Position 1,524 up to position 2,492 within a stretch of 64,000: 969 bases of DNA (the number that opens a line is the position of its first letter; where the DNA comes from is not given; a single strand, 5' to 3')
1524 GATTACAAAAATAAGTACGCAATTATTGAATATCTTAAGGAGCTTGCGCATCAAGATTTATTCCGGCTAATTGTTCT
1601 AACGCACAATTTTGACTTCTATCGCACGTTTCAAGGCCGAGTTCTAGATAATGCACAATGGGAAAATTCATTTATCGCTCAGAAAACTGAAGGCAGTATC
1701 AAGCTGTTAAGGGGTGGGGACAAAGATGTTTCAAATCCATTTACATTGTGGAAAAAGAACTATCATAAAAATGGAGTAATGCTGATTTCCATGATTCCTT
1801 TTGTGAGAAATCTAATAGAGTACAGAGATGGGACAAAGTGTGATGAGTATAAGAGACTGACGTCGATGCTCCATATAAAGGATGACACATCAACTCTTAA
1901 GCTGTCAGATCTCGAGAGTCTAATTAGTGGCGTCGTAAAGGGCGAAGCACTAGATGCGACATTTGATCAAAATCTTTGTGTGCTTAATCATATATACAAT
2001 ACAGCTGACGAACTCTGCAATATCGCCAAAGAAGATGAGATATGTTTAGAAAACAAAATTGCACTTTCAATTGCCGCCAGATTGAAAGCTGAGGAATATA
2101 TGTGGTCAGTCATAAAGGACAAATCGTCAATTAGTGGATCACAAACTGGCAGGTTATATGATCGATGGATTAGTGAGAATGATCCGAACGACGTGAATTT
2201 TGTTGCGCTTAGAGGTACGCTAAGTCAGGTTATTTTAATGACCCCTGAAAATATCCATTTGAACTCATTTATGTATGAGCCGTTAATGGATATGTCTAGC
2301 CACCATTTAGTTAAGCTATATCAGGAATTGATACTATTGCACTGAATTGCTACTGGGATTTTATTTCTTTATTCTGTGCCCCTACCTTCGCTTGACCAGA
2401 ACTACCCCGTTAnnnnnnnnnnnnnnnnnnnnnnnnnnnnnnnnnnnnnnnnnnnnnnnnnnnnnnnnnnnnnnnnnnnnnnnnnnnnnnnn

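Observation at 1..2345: RloC/PrrC-like ABC ATPase operon (truncated at window start) directly abutting the inserted element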

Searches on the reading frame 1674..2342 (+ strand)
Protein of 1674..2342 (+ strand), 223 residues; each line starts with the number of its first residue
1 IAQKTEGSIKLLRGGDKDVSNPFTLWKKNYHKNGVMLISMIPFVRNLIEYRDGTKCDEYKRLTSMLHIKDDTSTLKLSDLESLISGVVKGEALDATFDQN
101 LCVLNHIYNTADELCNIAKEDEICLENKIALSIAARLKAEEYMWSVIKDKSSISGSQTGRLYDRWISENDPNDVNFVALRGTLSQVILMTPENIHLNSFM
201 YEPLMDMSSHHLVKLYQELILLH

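Call 47: search_solved_structures(query=A5, max_evalue=10)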
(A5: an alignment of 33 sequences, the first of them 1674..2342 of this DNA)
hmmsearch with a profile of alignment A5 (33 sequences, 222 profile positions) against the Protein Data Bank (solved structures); distinct sequences matched with E-value up to 10: 7.
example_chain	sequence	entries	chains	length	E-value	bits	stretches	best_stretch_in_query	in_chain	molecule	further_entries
8rd8_OL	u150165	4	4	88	0.061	16.3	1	6-67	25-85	Small ribosomal subunit protein uS15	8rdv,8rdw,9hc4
6v39_o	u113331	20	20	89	0.14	15.2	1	6-66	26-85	30S ribosomal protein S15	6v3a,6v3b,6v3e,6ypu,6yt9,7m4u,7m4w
4mkm_A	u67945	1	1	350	0.16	15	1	44-88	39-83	Putative surface anchored protein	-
7unr_o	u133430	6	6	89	1.4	11.9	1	6-63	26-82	30S ribosomal protein S15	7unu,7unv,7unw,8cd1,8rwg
6spe_o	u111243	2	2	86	1.4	11.9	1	6-63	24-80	30S ribosomal protein S15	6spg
6spc_o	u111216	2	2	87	1.4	11.8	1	6-63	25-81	30S ribosomal protein S15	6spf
9h90_o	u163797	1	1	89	1.8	11.5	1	6-66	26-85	30S ribosomal protein S15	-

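Call 53: predict_structure(alignment_id=A5)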
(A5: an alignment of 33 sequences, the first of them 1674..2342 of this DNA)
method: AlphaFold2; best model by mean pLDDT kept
length: 223 residues; sequences in the alignment: 33
mean_pLDDT: 89.1   pTM: 0.88
mean pLDDT of the five models: 89.1, 88.7, 88.0, 87.7, 87.6
residues with pLDDT >= 90: 159; 70-90: 47; 50-70: 17; < 50: 0
segments of 3 or more residues with pLDDT < 50: none
pLDDT, mean of each block of 10 residues (from residue 1): 72 72 88 96 93 94 95 96 93 95 98 90 86 96 96 91 96 93 90 60 78 94 87
secondary structure, 60 per line:
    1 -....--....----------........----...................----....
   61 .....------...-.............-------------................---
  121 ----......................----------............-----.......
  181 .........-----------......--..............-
elements in order: E2-5 E8-11 H22-29 H34-52 H57-65 H77-88 H103-117 H125-146 H157-168 H174-189 H201-206 H209-222

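Call 56: fold_search(model_id=the predicted structure, library=pdb)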
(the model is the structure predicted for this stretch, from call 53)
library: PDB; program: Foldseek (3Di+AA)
matches with E <= 10: 108; with E <= 0.001: 0
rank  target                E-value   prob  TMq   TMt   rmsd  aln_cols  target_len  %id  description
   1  3o10_C                1.4e+00  0.41  0.30  0.43   6.3       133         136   12  Crystal structure of the HEPN domain from human sacsin (released 2011-03-30)
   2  1ufb_A                1.7e+00  0.30  0.27  0.41   6.3       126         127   10  Crystal structure of TT1696 from Thermus thermophilus HB8 (released 2003-11-28)
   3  3bua_A                1.8e+00  0.05  0.16  0.16  14.2       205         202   14  Crystal Structure of TRF2 TRFH domain and APOLLO peptide complex (released 2008-02-19)
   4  6x1h_E                1.9e+00  0.06  0.17  0.17  18.5       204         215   14  Crystal structure of a guanine nucleotide exchange factor (GEF) domain from the Orientia tsutsugamushi protein OtDUB (released 2020-11-25)
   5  8e0o_C                2.0e+00  0.09  0.22  0.27  13.6       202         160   13  Heterotrimeric variant of tcTRP9, hetBGL03-15-18 (released 2023-04-12)
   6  8w8g_A                2.2e+00  0.07  0.20  0.21  14.8       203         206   15  Crystal structure of human TRF1 with PinX1 (released 2024-09-04)
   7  2brd                  2.4e+00  0.04  0.19  0.19  18.5       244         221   11  CRYSTAL STRUCTURE OF BACTERIORHODOPSIN IN PURPLE MEMBRANE (released 1996-06-10)
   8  5xup_B                2.8e+00  0.06  0.19  0.21  15.1       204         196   14  Crystal structure of TRF1 and TERB1 (released 2017-11-01)
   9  6x1h_D                2.9e+00  0.03  0.15  0.15  18.0       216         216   11  Crystal structure of a guanine nucleotide exchange factor (GEF) domain from the Orientia tsutsugamushi protein OtDUB (released 2020-11-25)
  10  3qvy_A                3.1e+00  0.15  0.22  0.36   8.1       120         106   11  Crystal structure of the Zn-RIDC1 complex stabilized by BMOE crosslinks (released 2011-06-22)
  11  4u9d_A                3.2e+00  0.13  0.21  0.34   8.2       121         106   14  Crystal Structure of the Zn-directed tetramer of the engineered cyt cb562 variant, AB3 (released 2015-01-14)
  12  5yay_A                3.2e+00  0.02  0.13  0.12  18.6       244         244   11  Crystal structure of KANK1/KIF21A complex (released 2017-12-20)
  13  8qd8_B                3.4e+00  0.04  0.14  0.09  16.8       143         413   15  Wdyg1p in complex with 1,3-Dihydroxynaphthalene (released 2024-03-13)
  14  7c5d_B                3.6e+00  0.04  0.16  0.17  13.8       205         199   15  Crystal structure of TRF2 TRFH domain in complex with a MCPH1 peptide (released 2020-10-21)
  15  8qd7_A                3.6e+00  0.04  0.14  0.09  17.0       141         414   15  Wdyg1p from W. dermatitidis catalyzes polyketide shortening in the biosynthesis of DHN-melanin (released 2024-03-13)
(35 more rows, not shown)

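Call 62: search_protein_families(library=pfam, alignment_id=A5, max_evalue=10)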
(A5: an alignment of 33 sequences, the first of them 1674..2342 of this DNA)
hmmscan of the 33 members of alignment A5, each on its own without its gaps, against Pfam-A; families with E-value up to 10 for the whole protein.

A. member 1, window:1674-2342:+ (223 aa): 2 families
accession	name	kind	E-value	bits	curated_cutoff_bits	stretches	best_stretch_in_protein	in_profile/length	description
PF19408.5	PKD_6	-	0.0025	18.6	25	1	115-160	6-52/82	PKD-like domain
PF17363.7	DUF5388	-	0.16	12.8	26.1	1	96-120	2-26/64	Family of unknown function (DUF5388)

B. families by the number of members that match (of 33 scanned): 15 families
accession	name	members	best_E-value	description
PF19408.5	PKD_6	2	0.0025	PKD-like domain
PF11560.13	LAP2alpha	2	0.012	Lamina-associated polypeptide 2 alpha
PF17612.7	DUF5507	2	0.026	Family of unknown function (DUF5507)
PF15450.11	CCDC154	1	0.0067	Coiled-coil domain-containing protein 154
PF16523.10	betaPIX_CC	1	0.01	betaPIX coiled coil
PF17976.7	zf-RING_12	1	0.045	RING/Ubox like zinc-binding domain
PF19566.4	Snx8_BAR_dom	1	0.046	Sorting nexin 8/Mvp1 BAR domain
PF13482.12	RNase_H_2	1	0.049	RNase_H superfamily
PF02646.22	RmuC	1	0.05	RmuC family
PF15941.10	FidL_like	1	0.065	FidL-like putative membrane protein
PF02262.21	Cbl_N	1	0.065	CBL proto-oncogene N-terminal domain 1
PF17363.7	DUF5388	1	0.16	Family of unknown function (DUF5388)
PF04675.19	DNA_ligase_A_N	1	0.17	DNA ligase N terminus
PF10199.14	Adaptin_binding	1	0.19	Alpha and gamma adaptin binding protein p34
PF08123.19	DOT1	1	0.27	Histone methylation protein DOT1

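Call 89: fold_search(model_id=the predicted structure, library=viral)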
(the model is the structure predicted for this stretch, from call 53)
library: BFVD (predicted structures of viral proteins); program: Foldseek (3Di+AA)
matches with E <= 10: 67; with E <= 0.001: 0
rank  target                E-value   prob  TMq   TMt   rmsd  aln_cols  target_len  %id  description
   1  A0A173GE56            9.9e-01  0.04  0.14  0.16  17.1       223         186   11  Uncharacterized protein [Erwinia phage vB_EamM_RAY]
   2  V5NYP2                1.3e+00  0.10  0.23  0.19  13.1       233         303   13  F-UL0.5 protein [Chelonid alphaherpesvirus 5]
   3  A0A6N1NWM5            1.4e+00  0.06  0.18  0.19  18.9       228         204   16  Putative orfan [Tupanvirus soda lake]
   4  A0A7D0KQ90            1.5e+00  0.07  0.19  0.18  15.9       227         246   13  (no name in the UniProt tables at hand)
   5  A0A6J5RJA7            1.7e+00  0.09  0.26  0.17  15.1       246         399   13  Uncharacterized protein [uncultured Caudovirales phage]
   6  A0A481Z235            1.7e+00  0.08  0.23  0.19  18.6       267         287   11  Uncharacterized protein [Pithovirus LCPAC101]
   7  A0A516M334            2.3e+00  0.05  0.21  0.07  16.7       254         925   12  (no name in the UniProt tables at hand)
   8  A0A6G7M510            2.7e+00  0.03  0.16  0.12  19.0       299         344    8  Nucleoprotein [Grapevine associated cogu-like virus 1]
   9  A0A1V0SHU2            3.0e+00  0.08  0.18  0.17  12.5       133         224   13  Putative nucleotidyltransferase [Klosneuvirus KNV1]
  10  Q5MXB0                3.0e+00  0.02  0.12  0.12  16.6       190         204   15  p24 [Mint vein banding-associated virus]
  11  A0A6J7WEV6            3.3e+00  0.03  0.18  0.13  15.0       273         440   10  Uncharacterized protein [uncultured Caudovirales phage]
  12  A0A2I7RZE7            3.4e+00  0.05  0.16  0.21  14.2       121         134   13  Uncharacterized protein [Vibrio phage 1.261.O._10N.286.51.A7]
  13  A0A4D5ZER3            3.8e+00  0.08  0.19  0.23  12.1       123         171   17  Uncharacterized protein [Burkholderia phage BcepSaruman]
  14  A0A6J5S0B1            4.2e+00  0.03  0.16  0.17  18.7       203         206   12  Uncharacterized protein [uncultured Caudovirales phage]
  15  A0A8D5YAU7            4.2e+00  0.02  0.16  0.12  22.7       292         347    7  (no name in the UniProt tables at hand)
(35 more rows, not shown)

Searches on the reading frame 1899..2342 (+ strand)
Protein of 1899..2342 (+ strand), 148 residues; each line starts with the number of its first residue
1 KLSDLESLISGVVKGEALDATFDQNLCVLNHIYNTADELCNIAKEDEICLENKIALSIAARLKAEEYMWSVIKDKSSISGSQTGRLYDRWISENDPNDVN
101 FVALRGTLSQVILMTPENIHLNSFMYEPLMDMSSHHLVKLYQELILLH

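Call 93: search_protein_representatives(alignment_id=A7)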
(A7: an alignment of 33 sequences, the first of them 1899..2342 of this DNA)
Query: 33 sequences, 147 profile positions. Proteins with E-value up to 0.001 (for the whole library): 1140; up to 1e-10: 949; up to 1e-30: 247. The best 150 are listed.
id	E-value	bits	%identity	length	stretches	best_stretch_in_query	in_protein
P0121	3.9e-57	208.8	-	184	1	2-146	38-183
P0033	1.0e-56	207.4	-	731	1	2-146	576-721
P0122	4.4e-51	189.1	-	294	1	1-146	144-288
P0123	9.1e-51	188.1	-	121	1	27-146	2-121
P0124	2.9e-48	180.0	-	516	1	4-146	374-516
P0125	2.3e-46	173.9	-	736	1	2-146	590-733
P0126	3.8e-45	169.9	-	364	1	2-146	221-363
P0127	7.1e-44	165.8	-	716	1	1-146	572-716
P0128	1.1e-43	165.1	-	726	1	4-146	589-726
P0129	2.7e-43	163.9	-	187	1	1-146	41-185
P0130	6.0e-43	162.8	-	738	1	2-146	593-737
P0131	6.1e-43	162.7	-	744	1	2-144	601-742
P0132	2.0e-42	161.0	-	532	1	1-146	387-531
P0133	3.6e-42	160.2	-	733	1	1-146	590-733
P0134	4.1e-42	160.0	-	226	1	2-146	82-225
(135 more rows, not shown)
